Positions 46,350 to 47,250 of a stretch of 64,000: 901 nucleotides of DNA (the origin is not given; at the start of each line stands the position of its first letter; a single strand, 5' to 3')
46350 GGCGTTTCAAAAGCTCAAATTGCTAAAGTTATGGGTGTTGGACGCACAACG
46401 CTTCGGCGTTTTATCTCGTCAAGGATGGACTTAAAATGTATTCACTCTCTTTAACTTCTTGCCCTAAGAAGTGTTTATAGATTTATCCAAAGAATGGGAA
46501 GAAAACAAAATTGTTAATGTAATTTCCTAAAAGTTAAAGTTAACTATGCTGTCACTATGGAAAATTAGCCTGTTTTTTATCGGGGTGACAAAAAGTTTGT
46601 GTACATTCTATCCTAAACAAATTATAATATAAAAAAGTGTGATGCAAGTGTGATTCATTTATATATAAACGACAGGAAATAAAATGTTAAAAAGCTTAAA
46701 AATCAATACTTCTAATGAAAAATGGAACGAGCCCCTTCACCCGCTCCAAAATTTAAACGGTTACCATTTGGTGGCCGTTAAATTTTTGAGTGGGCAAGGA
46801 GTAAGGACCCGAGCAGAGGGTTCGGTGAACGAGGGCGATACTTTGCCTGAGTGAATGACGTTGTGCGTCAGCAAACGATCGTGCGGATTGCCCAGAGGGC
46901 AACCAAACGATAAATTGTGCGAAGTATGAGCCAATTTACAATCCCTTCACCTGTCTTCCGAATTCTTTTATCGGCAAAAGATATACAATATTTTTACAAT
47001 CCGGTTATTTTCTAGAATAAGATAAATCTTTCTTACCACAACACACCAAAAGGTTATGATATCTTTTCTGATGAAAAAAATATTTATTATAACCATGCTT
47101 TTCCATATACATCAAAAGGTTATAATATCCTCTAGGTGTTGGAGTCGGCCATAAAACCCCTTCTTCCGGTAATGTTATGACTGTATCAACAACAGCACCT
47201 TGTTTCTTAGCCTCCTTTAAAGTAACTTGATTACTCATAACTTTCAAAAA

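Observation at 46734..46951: GC-rich, multi-helix candidate ncRNA of unknown class between the serine recombinase and the radical-SAM/Nudix operon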

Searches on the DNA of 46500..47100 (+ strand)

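Call 4: search_rna_families(source=window, start=46500, end=47100, threshold=evalue, max_evalue=10, show_alignments=3)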
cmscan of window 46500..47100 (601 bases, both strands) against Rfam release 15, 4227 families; matches with E-value up to 10: 8.
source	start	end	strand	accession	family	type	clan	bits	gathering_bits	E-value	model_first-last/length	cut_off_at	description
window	46727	46812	-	RF03208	mir-1781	Gene; miRNA;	-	23.3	68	0.053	1-86/86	no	mir-1781 microRNA precursor family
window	46733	46801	+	RF03653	mir-971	Gene; miRNA;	-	21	53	0.12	1-77/77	no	mir-971 microRNA precursor family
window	46743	46795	+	RF02968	DUF3800-IX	Gene; sRNA;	-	18.9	36.8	0.32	1-67/67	no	DUF3800-IX RNA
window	46566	46818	+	RF02365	Yfr17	Gene; sRNA;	-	17.8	50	0.89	1-264/264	no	Cyanobacterial functional RNA 17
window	46737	46797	+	RF04210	MIR8643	Gene; miRNA;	-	15.5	135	3.5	1-150/150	no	MIR8643 microRNA precursor family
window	46548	46666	+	RF01439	S_pombe_snR36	Gene; snRNA; snoRNA; HACA-box;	CL00035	14.6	50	4.6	1-164/164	no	small nucleolar RNA snR36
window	46734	46800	+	RF04133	MIR2646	Gene; miRNA;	-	12.1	245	5.3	1-256/256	no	MIR2646 microRNA precursor family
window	46500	46651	-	RF02672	SprX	Gene; sRNA;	-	11.7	80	7.3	1-151/151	no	Small pathogenicity island RNA X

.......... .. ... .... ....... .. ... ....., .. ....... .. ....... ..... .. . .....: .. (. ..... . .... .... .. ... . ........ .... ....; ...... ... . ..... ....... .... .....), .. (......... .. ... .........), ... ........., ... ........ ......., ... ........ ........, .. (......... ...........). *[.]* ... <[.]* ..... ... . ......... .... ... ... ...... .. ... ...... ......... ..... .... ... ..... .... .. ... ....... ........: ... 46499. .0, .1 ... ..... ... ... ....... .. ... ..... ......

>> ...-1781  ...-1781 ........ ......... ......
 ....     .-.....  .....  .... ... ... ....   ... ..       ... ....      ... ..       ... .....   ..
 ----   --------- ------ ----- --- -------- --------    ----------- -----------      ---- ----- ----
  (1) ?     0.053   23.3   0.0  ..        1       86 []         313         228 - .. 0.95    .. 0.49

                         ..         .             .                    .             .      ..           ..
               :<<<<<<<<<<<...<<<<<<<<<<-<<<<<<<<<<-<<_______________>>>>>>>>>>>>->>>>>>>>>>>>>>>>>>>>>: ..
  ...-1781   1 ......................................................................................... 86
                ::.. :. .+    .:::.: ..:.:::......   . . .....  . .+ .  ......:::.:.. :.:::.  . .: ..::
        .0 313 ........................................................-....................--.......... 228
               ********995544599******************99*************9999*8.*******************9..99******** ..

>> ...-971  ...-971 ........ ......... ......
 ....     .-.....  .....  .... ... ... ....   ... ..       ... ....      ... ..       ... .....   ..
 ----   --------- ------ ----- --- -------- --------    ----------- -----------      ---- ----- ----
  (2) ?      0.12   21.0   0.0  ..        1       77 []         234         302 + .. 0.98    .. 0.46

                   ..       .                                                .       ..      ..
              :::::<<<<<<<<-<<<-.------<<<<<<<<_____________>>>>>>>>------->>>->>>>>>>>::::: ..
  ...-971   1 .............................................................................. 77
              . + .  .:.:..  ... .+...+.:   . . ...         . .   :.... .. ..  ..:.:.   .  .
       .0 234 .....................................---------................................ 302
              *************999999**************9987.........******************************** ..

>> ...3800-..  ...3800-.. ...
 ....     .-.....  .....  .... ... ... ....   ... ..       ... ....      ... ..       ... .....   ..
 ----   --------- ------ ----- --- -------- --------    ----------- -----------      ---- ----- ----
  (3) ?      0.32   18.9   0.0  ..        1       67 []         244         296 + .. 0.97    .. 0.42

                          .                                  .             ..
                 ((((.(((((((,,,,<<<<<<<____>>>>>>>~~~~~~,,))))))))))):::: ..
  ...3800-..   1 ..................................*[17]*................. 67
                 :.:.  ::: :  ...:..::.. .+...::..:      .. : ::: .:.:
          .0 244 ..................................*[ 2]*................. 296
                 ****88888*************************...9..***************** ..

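Call 9: search_dna_similar(query=window:46700-46990:+, collection=phages, mode=distant, max_evalue=0.01)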
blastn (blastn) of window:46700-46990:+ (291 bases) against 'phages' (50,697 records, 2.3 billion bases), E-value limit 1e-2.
No match.

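Call 10: search_dna_similar(query=window:46700-46990:+, collection=plasmids, mode=distant, max_evalue=0.01)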
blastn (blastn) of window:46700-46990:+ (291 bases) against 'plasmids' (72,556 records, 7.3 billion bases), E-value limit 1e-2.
No match.

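Call 22: search_rna_families(sources=[L004, L006, L007, L008, L009], threshold=gathering)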
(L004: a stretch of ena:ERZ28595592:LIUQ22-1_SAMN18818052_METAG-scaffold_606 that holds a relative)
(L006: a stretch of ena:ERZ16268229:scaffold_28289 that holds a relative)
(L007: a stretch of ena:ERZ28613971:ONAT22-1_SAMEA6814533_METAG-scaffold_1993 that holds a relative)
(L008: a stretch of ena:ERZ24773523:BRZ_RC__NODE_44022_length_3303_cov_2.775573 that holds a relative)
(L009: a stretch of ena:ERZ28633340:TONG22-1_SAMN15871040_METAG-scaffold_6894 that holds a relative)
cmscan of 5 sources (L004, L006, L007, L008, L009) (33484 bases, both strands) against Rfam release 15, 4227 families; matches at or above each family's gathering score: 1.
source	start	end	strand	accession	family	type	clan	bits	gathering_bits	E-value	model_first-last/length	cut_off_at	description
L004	7023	7106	-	RF00005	tRNA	Gene; tRNA;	CL00001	56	29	1.1e-09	1-71/71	no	tRNA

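Call 23: search_rna_families(source=L009, start=1250, end=1660, threshold=evalue, max_evalue=10, show_alignments=2)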
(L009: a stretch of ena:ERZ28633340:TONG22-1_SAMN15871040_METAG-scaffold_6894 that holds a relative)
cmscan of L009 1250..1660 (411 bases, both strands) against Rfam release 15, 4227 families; matches with E-value up to 10: 23.
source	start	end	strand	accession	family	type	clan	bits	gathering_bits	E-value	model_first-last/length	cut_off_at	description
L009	1358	1438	+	RF02074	STnc240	Gene; sRNA;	-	21.5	55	0.84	1-77/77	no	Enterobacterial sRNA STnc240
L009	1553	1627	-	RF01859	Phe_leader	Cis-reg; leader;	-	20.9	55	0.39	1-125/125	no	Phenylalanine leader peptide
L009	1402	1535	-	RF00106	RNAI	Gene; antisense;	-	19.3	47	0.26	1-102/102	no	RNAI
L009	1349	1435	+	RF01859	Phe_leader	Cis-reg; leader;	-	19.1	55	0.98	1-125/125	no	Phenylalanine leader peptide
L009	1368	1435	+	RF00106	RNAI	Gene; antisense;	-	18.1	47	0.51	1-102/102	no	RNAI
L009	1499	1610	-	RF02615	BSR0626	Gene; sRNA;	-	18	155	0.78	1-128/128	no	Brucella sRNA 0626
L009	1550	1640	+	RF02900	AaHKsRNA82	Gene; sRNA;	-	17.4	51.4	5.8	1-81/81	no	Aggregatibacter sRNA 82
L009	1400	1499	-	RF01772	rnk_pseudo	Cis-reg; leader;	-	17.2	55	1.9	1-108/108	no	Pseudomonas rnk leader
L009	1562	1629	-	RF04239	mir-4679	Gene; miRNA;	-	17.1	88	1.8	1-75/75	no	mir-4679 microRNA precursor family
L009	1562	1631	+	RF03566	mir-4875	Gene; miRNA;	-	16.3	90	2.1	1-73/73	no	mir-4875 microRNA precursor family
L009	1373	1437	+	RF02063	STnc350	Gene; sRNA;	-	15.9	60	2.6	1-68/68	no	Salmonella enterica sRNA STnc350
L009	1427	1553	+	RF00391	RtT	Cis-reg;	-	15.4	45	2.4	1-130/130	no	RtT RNA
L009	1401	1471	-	RF01859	Phe_leader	Cis-reg; leader;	-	14.9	55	8.1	1-125/125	no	Phenylalanine leader peptide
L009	1328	1442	+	RF00125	IS128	Gene; sRNA;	-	14.6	80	1.4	85-204/209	no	IS128 RNA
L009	1550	1621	-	RF02150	MESTIT1_3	Gene; lncRNA;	-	14.2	60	1.3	29-99/99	no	MEST intronic transcript 1, antisense RNA conserved region 3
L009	1570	1615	+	RF02060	STnc410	Gene; sRNA;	-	14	50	1.2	1-158/158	no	Enterobacterial sRNA STnc410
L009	1526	1660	+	RF01005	MIR530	Gene; miRNA;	-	13.7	85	7.2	1-133/172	3'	MIR530 microRNA precursor family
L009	1531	1623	-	RF01889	lincRNA-p21_1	Gene; lncRNA;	-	13.6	75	3.6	77-174/174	no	LincRNA-p21 conserved region 1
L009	1401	1542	-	RF02356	BjrC1505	Gene; sRNA;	-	13.3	50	5.1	1-140/140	no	Alphaproteobacterial sRNA BjrC1505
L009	1361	1401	+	RF02227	sX8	Gene; sRNA;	-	12.4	50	9.2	1-82/82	no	Proteobacterial sRNA sX8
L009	1361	1433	+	RF01394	isrK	Gene; sRNA;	-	11.9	50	4.2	1-77/77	no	isrK Hfq binding RNA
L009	1338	1655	+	RF01675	CrcZ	Gene; sRNA;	-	10.8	95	0.92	1-398/398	no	Pseudomonas sRNA CrcZ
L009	1406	1433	+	RF02616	SSRC8_2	Gene; sRNA;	-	10.5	72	1.4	1-281/281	no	Streptococcus sRNA 8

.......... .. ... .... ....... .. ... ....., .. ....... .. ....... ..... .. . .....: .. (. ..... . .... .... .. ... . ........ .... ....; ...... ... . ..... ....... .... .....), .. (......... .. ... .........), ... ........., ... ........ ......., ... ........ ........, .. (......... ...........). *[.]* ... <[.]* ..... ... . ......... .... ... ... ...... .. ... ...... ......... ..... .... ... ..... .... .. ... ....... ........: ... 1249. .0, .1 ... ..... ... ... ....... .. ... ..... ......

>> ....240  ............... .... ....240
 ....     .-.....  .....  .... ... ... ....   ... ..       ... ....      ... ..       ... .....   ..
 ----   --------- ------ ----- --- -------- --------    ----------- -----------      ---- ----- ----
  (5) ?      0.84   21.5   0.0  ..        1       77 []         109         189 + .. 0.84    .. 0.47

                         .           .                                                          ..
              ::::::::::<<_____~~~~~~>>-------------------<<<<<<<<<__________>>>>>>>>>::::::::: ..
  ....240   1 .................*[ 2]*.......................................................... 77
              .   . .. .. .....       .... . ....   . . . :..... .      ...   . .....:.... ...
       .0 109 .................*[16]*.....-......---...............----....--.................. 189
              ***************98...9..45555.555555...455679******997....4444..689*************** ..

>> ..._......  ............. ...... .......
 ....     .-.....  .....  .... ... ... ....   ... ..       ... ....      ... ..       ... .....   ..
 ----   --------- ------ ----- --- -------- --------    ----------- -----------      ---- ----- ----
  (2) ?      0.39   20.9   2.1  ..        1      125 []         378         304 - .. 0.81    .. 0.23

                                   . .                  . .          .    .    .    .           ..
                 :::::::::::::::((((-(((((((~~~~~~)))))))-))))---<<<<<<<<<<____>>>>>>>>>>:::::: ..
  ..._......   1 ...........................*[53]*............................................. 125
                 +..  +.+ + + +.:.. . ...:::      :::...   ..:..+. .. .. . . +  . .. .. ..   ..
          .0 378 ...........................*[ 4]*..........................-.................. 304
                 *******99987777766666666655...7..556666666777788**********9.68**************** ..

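Call 24: search_rna_families(source=L007, start=4900, end=5900, threshold=evalue, max_evalue=10, show_alignments=2)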
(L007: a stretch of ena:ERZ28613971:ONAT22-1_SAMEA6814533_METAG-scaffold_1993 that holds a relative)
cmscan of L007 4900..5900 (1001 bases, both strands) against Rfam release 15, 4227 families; matches with E-value up to 10: 26.
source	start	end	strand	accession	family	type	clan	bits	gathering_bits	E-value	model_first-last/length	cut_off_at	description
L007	5731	5864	-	RF01584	snoR03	Gene; snRNA; snoRNA; HACA-box;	-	24.6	80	1.5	1-163/163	no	small nucleolar RNA snoR03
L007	5765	5877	-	RF01859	Phe_leader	Cis-reg; leader;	-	23.7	55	0.23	1-125/125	no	Phenylalanine leader peptide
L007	5785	5832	-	RF02925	6A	Gene; sRNA;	-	23.6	41.2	0.085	1-52/52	no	6A RNA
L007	5201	5278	+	RF01859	Phe_leader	Cis-reg; leader;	-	21.9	55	0.57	1-125/125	no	Phenylalanine leader peptide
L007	5377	5446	+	RF02891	AgrB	Gene; antisense;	-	19.6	40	1.6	1-84/84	no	ArsR-gov region gene B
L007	5070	5130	-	RF02236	asX2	Gene; sRNA;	-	18.5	70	0.71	1-87/87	no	Xanthomonas sRNA asX2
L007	5490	5534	+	RF01047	HBV_epsilon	Cis-reg;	CL00104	18.5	45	1.3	1-61/61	no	HBV RNA encapsidation signal epsilon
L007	5195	5280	+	RF02059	STnc50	Gene; sRNA;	-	18.3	55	4.1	1-84/84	no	Salmonella enterica sRNA STnc40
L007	5756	5861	+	RF01054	preQ1-II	Cis-reg; riboswitch;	-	17.5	47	7.2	1-99/99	no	PreQ1-II (pre queuosine) riboswitch aptamer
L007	4988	5091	-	RF01454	RCNMV_5UTR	Cis-reg;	-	17.4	75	2.4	1-123/123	no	5'UTR enhancer element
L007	5794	5900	+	RF04184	BTnc060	Gene; sRNA;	-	17.1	228.9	6.4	1-105/213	3'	Bacteroides sRNA BTnc060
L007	4999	5095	+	RF00370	sroD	Gene; sRNA;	-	17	50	1.9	1-86/86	no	sroD RNA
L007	5685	5744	-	RF02980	freshwater-2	Cis-reg;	-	16.8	49.9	8.9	1-84/84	no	freshwater-2 RNA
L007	5040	5096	+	RF00057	RyhB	Gene; sRNA;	-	16.7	55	3.8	1-67/67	no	RyhB RNA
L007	5241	5447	+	RF01808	MicX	Gene; sRNA;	-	16.5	75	0.61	1-194/194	no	MicX Vibrio cholerae sRNA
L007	5746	5773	-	RF03973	mir-5615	Gene; miRNA;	-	16.4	82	4.4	1-61/61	no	mir-5615 microRNA precursor family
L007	5416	5442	-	RF02891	AgrB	Gene; antisense;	-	16.3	40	8.4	55-81/84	no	ArsR-gov region gene B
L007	5414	5446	+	RF03647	mir-7640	Gene; miRNA;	-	15.3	90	5.4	1-60/60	no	mir-7640 microRNA precursor family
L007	5160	5277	+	RF00512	Leu_leader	Cis-reg; leader;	-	14.7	50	5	1-148/148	no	Leucine operon leader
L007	5769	5896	-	RF04180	BTnc231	Gene; sRNA;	-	14.4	80.4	4.5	1-154/154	no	Bacteroides sRNA BTnc231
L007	5183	5278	+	RF00106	RNAI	Gene; antisense;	-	14.4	47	8.8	1-102/102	no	RNAI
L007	5580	5646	+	RF00885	MIR821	Gene; miRNA;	-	14.2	249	6.7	1-275/275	no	MIR821 microRNA precursor family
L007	5744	5854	+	RF00623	P1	Gene;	-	13.9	100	4.5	1-180/180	no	Pseudomonas sRNA P1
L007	5726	5808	+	RF02377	SurA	Gene; sRNA;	-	11.3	100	2.5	1-279/279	no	SurA sRNA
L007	5369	5450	+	RF02637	EF0408_EF0409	Gene; sRNA;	-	11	440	3.9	1-412/412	no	Enterococcus sRNA EF0408_EF0409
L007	5720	5764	+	RF02350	psRNA6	Gene; sRNA;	-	10.8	60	2.4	1-333/333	no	Nitrosomonas sRNA psRNA6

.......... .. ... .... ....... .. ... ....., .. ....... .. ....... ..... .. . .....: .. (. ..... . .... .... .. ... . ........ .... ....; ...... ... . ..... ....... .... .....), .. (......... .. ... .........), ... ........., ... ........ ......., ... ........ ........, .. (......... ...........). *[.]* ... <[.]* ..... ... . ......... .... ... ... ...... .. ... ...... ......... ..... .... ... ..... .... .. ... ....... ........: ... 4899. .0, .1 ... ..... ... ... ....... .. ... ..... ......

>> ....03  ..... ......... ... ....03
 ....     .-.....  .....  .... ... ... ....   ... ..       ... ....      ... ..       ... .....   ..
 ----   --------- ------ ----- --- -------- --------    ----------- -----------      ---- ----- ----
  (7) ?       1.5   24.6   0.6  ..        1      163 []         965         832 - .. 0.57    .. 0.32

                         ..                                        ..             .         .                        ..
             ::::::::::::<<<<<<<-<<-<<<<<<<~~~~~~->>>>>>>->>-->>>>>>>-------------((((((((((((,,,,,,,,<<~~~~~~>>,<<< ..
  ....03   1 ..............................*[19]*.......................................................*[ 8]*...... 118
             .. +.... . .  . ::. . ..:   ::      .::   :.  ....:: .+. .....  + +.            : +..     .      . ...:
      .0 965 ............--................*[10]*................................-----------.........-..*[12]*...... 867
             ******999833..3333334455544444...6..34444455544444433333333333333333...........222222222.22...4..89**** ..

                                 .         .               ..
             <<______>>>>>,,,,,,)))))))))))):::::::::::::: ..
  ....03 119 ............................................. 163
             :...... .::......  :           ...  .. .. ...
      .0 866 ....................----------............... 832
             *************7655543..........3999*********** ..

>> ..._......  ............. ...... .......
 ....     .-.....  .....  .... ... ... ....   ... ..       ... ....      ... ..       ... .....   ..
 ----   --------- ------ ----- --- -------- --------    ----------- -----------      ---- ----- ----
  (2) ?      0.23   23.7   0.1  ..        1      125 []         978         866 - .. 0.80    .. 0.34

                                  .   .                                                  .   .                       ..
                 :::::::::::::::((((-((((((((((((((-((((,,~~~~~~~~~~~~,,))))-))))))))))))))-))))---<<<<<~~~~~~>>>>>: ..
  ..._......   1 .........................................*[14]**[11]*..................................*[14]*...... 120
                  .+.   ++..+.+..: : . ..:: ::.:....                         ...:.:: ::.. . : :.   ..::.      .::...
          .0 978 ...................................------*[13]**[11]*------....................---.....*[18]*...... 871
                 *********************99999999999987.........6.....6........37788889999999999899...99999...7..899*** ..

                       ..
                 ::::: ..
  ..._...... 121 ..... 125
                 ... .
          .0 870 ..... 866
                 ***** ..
